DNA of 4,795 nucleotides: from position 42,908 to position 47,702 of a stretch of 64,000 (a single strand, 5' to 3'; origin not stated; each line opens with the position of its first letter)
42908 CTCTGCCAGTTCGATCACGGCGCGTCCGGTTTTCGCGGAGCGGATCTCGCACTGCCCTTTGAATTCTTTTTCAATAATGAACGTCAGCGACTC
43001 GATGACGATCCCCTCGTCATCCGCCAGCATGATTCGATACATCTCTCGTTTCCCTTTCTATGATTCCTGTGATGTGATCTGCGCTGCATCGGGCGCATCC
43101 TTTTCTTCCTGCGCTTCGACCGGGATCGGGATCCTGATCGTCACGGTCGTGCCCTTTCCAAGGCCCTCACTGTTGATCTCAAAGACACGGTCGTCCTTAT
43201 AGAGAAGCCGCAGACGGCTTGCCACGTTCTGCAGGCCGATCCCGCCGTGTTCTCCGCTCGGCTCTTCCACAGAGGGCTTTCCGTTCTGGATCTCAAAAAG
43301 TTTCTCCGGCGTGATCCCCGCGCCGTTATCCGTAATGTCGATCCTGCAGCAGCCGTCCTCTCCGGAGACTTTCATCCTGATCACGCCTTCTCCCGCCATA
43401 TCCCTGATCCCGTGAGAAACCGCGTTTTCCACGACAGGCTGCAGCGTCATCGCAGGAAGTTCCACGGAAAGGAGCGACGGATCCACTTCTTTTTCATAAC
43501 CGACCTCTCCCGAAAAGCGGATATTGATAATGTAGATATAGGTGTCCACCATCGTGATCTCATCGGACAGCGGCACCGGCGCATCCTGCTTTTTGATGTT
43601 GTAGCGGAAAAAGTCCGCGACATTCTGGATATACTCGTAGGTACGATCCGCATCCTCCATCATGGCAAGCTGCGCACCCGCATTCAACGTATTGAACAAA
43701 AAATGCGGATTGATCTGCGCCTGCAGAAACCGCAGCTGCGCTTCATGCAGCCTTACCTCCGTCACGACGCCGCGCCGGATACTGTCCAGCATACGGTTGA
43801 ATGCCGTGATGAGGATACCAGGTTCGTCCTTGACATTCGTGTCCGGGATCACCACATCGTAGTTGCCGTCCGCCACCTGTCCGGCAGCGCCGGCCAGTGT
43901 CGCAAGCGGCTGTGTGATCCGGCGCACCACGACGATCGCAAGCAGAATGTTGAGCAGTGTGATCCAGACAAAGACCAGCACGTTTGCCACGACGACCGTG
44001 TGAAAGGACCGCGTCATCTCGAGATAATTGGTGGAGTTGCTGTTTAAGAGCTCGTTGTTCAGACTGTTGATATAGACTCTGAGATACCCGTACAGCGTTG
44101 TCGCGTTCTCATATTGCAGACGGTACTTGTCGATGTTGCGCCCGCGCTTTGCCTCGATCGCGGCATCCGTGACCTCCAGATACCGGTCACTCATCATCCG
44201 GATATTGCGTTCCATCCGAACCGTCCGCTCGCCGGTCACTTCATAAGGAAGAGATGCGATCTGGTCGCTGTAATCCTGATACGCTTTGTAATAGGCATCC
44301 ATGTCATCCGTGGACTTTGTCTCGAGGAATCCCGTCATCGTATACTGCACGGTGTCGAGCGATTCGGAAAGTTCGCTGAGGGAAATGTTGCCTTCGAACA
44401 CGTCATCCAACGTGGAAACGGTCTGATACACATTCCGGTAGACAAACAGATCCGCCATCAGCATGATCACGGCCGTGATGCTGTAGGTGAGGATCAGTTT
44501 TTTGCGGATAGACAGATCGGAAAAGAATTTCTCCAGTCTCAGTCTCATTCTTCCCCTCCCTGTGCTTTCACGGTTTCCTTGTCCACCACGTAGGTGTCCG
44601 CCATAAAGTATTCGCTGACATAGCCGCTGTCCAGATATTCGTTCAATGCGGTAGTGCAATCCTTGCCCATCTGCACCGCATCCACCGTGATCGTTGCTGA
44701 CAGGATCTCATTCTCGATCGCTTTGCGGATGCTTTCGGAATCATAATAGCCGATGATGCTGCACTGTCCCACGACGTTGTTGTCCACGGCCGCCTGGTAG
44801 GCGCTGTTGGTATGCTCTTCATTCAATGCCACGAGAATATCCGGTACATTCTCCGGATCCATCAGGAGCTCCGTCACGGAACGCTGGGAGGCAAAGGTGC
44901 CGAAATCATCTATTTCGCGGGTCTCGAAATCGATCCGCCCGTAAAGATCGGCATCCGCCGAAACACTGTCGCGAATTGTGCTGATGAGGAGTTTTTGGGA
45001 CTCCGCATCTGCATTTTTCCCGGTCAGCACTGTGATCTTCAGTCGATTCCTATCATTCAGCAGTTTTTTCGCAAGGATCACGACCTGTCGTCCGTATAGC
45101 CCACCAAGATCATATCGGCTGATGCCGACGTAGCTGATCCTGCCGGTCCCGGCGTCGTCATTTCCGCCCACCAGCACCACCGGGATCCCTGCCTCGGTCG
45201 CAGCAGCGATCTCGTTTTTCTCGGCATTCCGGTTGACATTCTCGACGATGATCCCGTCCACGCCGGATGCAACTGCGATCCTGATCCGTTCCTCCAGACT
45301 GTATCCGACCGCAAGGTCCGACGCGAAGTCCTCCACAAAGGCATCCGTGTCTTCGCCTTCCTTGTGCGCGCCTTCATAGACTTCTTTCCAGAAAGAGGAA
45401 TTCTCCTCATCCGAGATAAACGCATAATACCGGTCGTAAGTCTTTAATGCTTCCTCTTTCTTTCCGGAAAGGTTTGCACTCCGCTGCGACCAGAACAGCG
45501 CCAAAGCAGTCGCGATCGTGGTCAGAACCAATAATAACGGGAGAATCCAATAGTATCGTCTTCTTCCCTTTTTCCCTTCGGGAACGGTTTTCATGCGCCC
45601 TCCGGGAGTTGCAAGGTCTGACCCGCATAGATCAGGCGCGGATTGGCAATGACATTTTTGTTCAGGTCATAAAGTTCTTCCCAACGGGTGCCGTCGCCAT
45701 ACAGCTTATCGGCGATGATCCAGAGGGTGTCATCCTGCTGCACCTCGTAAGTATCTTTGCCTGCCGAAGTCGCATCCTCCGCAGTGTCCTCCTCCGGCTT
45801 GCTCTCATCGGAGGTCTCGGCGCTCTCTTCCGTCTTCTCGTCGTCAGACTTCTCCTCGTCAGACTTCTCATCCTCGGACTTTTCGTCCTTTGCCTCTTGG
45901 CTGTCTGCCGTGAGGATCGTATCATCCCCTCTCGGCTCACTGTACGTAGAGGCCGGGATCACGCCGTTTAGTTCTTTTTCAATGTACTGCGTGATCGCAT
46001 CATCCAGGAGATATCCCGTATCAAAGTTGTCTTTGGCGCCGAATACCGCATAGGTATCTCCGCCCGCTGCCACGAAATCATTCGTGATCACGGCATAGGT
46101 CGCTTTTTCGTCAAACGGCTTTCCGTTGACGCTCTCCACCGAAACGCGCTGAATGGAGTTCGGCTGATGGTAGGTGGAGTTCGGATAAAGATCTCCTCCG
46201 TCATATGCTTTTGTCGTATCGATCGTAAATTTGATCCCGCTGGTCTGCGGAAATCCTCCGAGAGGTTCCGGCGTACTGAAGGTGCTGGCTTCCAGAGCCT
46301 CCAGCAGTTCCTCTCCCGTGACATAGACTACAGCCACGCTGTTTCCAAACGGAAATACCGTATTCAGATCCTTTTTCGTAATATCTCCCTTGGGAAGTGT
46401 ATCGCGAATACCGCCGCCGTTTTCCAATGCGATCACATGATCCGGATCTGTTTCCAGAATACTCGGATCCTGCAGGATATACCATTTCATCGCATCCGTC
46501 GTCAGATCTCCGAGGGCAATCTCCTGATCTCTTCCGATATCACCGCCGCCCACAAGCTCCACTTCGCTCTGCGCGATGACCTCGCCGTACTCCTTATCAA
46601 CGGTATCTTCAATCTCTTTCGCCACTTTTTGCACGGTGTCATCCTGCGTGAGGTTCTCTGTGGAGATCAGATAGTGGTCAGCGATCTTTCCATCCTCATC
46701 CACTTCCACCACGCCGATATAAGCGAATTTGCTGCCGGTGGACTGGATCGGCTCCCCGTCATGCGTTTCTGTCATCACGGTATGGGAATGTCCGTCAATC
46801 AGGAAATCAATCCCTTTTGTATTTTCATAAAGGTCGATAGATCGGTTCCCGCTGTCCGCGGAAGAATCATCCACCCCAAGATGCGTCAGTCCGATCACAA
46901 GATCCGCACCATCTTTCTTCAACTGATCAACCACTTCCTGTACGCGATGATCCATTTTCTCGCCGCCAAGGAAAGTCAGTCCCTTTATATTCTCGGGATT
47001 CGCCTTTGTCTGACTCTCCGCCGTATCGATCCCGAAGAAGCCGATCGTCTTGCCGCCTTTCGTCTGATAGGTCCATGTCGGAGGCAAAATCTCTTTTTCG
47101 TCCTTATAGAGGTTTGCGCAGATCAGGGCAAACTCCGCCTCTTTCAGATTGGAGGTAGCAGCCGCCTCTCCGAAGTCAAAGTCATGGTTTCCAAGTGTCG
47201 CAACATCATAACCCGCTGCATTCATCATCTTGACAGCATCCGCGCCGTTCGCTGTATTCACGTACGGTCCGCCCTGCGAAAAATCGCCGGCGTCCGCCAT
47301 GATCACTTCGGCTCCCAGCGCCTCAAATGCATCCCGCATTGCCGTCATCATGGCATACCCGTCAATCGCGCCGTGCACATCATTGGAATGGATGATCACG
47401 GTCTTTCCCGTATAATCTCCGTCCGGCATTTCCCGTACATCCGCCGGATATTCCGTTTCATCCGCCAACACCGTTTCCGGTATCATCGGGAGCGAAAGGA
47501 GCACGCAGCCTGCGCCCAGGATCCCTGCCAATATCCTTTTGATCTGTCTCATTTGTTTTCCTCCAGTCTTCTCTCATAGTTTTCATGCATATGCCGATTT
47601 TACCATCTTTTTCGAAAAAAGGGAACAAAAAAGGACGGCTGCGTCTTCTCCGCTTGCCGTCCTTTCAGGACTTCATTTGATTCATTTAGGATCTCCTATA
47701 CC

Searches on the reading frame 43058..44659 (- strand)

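Call 57: search_protein_families(library=pfam, proteins=[window:43058-44659:-], max_evalue=0.00001)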
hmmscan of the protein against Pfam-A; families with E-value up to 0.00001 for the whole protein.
window:43058-44659:- (533 aa): 3 families
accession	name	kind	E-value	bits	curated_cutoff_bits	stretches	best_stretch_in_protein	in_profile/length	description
PF06580.19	His_kinase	-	2e-25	89.3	25.2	1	307-384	1-79/81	Histidine kinase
PF02518.31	HATPase_c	-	1.6e-12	48.3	26.4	1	405-512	5-109/111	Histidine kinase-, DNA gyrase B-, and HSP90-like ATPase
PF00672.30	HAMP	-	1.1e-11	45.3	25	1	244-295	2-52/53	HAMP domain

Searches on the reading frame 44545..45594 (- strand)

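Call 57: search_protein_families(library=pfam, proteins=[window:44545-45594:-], max_evalue=0.00001)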
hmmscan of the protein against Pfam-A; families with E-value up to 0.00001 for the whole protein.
window:44545-45594:- (349 aa): 1 family
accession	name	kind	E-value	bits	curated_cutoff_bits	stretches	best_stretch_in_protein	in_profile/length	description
PF13407.12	Peripla_BP_4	-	4.7e-21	75.9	35.1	1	58-322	2-255/258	Periplasmic binding protein domain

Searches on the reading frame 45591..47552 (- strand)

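Call 57: search_protein_families(library=pfam, proteins=[window:45591-47552:-], max_evalue=0.00001)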
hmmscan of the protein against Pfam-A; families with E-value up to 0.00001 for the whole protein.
window:45591-47552:- (653 aa): 4 families
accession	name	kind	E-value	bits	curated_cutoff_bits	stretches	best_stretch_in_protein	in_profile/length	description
PF02872.23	5_nucleotid_C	-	4.9e-33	114.9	23.6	1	326-504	2-156/158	5'-nucleotidase, C-terminal domain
PF01476.26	LysM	-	4.3e-11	43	20.9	1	602-650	1-43/43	LysM domain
PF00149.33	Metallophos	-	3e-10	41.3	21.5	1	53-258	3-190/191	Calcineurin-like phosphoesterase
PF09587.15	PGA_cap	-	2.6e-08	34.1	27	1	82-259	47-233/255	Bacterial capsule synthesis protein PGA_cap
